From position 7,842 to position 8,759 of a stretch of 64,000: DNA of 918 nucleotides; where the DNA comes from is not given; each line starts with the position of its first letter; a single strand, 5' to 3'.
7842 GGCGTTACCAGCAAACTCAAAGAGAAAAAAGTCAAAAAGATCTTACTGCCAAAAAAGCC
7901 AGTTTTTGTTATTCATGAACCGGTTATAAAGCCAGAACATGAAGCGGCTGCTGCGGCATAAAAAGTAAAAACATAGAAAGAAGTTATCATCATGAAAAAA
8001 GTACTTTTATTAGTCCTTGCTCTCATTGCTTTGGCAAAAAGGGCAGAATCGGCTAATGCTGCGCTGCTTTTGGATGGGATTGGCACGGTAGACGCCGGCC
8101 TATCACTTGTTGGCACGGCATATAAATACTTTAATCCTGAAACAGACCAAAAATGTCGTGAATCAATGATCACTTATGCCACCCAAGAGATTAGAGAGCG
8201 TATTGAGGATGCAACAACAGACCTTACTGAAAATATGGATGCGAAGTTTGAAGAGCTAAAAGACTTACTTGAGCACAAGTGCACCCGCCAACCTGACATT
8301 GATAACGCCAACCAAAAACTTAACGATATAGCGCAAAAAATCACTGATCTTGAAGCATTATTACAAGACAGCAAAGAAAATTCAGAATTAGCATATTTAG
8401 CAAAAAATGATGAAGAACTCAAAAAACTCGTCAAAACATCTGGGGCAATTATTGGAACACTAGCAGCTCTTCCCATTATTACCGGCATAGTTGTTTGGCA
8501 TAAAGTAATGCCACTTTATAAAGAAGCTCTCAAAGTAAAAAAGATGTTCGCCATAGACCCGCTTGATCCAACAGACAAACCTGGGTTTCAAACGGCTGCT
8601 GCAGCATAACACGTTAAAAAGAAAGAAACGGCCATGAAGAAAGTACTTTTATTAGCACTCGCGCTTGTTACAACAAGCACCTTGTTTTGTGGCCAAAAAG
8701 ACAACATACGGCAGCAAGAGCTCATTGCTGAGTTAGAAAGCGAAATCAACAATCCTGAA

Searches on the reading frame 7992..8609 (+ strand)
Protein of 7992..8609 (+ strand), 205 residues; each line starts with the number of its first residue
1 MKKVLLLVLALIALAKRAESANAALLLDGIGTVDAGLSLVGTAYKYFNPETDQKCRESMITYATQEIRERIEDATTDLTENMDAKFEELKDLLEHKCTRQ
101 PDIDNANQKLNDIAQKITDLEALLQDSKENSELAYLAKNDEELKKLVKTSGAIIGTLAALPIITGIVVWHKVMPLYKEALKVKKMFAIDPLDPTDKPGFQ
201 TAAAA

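Call 54: search_protein_families(library=pfam, proteins=[window:7992-8609:+], max_evalue=0.01)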
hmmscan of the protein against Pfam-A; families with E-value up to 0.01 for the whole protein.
window:7992-8609:+ (205 aa): 5 families
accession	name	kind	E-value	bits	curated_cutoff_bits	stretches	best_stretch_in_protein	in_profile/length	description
PF04740.18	LXG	-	0.0021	18.4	26.5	1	37-148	77-187/202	LXG domain of WXG superfamily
PF07160.18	SKA1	-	0.0047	17.2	29.6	1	76-149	4-72/243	Spindle and kinetochore-associated protein 1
PF24583.1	DUF7610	-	0.0051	17.5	27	1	73-128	23-76/79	Domain of unknown function (DUF7610)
PF06705.16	SF-assemblin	-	0.0057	16.5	30.6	1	65-152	52-136/247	SF-assemblin/beta giardin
PF05622.17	HOOK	-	0.0083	15.4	35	0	63-157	334-422/514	HOOK protein coiled-coil region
